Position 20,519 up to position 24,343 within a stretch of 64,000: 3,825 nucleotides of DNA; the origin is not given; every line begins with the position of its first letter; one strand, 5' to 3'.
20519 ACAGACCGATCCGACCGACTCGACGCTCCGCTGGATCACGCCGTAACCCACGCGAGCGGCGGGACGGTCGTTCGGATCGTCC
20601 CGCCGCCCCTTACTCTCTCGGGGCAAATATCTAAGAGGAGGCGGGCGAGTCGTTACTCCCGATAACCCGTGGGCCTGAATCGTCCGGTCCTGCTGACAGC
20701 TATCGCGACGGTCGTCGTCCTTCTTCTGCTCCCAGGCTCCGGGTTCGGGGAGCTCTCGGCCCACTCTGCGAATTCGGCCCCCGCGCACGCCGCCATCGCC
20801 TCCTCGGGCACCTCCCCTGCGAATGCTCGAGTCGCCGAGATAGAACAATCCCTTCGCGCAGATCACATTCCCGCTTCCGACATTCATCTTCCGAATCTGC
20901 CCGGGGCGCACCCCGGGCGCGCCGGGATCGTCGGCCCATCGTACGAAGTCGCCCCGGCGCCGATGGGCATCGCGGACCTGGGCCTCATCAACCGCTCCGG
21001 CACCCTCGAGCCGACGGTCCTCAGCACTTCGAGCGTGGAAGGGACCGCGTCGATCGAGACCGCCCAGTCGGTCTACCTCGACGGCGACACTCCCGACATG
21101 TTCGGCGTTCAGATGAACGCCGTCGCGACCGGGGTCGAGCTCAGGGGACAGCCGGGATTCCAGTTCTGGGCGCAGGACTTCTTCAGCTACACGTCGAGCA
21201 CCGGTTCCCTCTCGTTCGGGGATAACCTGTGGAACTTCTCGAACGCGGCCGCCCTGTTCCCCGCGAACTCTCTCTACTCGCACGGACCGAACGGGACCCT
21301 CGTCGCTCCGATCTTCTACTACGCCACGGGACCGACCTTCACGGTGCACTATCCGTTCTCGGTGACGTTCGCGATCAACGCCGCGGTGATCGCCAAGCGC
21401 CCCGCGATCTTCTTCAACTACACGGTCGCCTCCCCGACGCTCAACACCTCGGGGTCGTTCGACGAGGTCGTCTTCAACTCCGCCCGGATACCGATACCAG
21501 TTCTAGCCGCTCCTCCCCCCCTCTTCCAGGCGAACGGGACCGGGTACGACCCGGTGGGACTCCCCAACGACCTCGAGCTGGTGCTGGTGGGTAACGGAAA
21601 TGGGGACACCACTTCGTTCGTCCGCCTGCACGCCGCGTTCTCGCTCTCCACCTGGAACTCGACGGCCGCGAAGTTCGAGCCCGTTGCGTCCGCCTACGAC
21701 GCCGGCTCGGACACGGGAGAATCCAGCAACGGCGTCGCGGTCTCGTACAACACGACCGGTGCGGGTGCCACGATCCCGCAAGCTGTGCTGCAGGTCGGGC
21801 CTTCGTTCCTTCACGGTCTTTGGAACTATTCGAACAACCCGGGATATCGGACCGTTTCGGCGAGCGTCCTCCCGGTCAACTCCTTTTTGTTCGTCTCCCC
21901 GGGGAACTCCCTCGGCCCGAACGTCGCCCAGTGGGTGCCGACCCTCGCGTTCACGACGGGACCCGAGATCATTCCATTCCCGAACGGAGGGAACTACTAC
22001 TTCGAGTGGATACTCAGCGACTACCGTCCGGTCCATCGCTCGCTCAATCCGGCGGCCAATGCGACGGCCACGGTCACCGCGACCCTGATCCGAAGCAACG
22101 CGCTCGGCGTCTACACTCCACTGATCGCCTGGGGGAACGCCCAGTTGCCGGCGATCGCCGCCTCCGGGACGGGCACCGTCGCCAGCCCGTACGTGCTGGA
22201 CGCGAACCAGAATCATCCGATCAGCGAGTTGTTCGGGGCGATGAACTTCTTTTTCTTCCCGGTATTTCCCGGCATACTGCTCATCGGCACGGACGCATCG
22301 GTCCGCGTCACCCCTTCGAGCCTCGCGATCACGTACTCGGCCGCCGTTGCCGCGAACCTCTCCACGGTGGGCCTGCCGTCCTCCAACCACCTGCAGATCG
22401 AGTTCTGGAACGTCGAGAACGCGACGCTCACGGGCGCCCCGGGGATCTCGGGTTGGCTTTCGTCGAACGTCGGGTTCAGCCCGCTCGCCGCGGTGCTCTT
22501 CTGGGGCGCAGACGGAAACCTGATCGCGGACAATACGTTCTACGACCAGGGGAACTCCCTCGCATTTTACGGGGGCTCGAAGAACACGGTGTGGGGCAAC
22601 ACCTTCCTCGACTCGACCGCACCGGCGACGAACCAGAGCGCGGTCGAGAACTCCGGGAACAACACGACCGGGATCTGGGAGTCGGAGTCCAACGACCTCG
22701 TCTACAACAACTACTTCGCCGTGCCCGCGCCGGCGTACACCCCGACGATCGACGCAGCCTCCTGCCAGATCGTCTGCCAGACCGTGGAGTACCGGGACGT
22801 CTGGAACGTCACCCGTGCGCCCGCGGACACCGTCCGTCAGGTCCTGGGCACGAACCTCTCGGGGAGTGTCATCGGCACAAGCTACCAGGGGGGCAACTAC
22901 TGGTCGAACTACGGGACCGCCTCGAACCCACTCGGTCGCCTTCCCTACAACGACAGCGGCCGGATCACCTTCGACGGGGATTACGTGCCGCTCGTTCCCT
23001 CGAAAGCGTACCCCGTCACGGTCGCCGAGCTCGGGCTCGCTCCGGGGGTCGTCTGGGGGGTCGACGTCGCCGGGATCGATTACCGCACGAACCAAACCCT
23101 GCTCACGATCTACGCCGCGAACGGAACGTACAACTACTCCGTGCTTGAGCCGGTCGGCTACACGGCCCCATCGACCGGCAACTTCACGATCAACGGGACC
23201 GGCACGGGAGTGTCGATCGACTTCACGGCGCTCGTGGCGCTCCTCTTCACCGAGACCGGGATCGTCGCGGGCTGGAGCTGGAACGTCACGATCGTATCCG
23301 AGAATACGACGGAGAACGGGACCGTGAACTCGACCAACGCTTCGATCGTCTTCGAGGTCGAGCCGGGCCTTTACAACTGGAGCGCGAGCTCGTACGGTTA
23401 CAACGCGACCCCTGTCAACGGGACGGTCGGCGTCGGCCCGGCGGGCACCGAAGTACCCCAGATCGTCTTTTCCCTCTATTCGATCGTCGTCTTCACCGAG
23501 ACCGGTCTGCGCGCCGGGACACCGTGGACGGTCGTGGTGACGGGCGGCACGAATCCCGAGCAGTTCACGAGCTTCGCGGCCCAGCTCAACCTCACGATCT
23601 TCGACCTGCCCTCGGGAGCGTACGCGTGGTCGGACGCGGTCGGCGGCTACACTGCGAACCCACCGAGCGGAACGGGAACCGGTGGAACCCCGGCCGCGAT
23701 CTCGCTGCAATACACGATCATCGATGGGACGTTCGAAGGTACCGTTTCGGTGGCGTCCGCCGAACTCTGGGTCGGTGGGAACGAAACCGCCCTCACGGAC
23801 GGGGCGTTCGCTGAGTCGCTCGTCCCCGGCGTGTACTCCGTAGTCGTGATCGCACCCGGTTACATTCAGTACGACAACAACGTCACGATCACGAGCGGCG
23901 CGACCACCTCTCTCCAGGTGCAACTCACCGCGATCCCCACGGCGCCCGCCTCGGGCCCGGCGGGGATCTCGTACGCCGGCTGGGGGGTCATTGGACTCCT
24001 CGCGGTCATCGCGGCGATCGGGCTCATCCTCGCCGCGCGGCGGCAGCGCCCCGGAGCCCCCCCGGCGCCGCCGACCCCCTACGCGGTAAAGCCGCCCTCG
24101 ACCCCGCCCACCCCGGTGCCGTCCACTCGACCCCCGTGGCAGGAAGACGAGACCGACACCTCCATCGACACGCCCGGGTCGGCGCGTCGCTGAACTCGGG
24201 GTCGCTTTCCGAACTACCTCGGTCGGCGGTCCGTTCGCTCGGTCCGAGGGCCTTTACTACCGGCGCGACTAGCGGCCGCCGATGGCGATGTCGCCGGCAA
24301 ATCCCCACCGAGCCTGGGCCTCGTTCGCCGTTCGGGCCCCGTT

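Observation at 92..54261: One ~80-aa extracellular module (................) in over 30 copies on three unrelated head domains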

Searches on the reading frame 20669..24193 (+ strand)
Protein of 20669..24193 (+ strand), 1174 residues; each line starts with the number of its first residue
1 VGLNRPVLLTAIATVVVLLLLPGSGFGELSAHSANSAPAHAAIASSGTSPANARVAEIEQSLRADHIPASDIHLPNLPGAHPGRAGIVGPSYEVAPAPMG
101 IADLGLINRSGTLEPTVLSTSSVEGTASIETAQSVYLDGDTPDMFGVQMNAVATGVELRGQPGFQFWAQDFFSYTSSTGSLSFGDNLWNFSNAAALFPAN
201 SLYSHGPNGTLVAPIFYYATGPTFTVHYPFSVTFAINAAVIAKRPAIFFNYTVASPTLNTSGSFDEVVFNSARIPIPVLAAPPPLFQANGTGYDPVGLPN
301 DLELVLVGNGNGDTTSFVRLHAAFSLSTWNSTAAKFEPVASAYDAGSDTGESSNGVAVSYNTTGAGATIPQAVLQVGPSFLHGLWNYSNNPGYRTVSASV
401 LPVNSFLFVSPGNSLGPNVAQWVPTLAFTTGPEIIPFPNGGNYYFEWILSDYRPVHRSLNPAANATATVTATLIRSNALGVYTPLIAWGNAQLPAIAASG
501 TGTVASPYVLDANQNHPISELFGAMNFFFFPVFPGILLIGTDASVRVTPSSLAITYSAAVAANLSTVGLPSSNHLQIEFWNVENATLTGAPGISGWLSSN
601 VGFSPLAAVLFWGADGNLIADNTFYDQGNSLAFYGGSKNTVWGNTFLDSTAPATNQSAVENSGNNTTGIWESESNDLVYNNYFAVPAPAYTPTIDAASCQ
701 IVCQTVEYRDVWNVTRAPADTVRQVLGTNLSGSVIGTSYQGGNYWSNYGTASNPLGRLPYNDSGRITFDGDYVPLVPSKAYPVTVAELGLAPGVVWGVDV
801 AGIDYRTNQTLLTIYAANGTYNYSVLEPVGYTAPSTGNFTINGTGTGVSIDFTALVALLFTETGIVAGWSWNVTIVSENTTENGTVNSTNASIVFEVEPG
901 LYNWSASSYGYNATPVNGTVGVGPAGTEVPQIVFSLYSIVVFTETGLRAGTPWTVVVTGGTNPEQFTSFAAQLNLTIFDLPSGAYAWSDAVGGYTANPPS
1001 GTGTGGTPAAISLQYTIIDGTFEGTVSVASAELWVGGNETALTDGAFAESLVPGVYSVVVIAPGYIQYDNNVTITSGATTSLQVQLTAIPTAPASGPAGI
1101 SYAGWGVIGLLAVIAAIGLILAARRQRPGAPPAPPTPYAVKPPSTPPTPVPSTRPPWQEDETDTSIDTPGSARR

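Call 9: search_protein_families(library=pfam, proteins=[window:20669-24193:+], max_evalue=0.01)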
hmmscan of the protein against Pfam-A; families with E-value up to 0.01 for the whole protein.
window:20669-24193:+ (1174 aa): 3 families
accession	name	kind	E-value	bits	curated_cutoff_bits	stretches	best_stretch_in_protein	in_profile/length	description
PF05317.16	Thermopsin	-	3.5e-49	168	25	1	91-356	8-256/256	Thermopsin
PF05048.19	NosD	-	7.1e-08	32.6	23.6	1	576-681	40-144/212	Periplasmic copper-binding protein (NosD)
PF08308.17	PEGA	-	0.00044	20.5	20.8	1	1051-1087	32-68/71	PEGA domain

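Call 10: search_protein_families(library=ncbifam, proteins=[window:20669-24193:+], max_evalue=0.01)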
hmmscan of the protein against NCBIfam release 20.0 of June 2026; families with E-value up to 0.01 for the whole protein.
window:20669-24193:+ (1174 aa): 1 family
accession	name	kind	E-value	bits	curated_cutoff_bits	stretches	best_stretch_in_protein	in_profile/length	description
TIGR03804.1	para_beta_helix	repeat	0.0081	15.8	19.45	1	610-650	3-43/44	parallel beta-helix repeat protein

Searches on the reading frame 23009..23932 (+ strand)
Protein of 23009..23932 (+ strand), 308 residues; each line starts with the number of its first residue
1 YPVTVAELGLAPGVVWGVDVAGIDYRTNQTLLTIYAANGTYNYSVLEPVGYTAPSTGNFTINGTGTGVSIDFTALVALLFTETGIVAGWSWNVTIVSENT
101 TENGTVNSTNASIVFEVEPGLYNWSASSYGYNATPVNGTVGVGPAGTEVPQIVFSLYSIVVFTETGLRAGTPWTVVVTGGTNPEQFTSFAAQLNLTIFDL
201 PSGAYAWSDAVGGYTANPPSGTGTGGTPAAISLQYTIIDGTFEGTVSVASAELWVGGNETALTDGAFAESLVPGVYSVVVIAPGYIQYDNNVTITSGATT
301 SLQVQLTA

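Call 60: search_protein_families(library=pfam, proteins=[window:23009-23932:+], max_evalue=10)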
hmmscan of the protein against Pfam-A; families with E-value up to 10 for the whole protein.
window:23009-23932:+ (308 aa): 3 families
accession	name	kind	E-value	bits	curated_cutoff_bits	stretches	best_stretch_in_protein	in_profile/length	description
PF13620.12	CarboxypepD_reg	-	3.2e-05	24.6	32.3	1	262-307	35-82/82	Carboxypeptidase regulatory-like domain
PF08308.17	PEGA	-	0.00052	20.3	20.8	1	271-307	32-68/71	PEGA domain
PF14686.12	fn3_3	-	0.0049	17.1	24.4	1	269-302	40-75/75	Polysaccharide lyase family 4, domain II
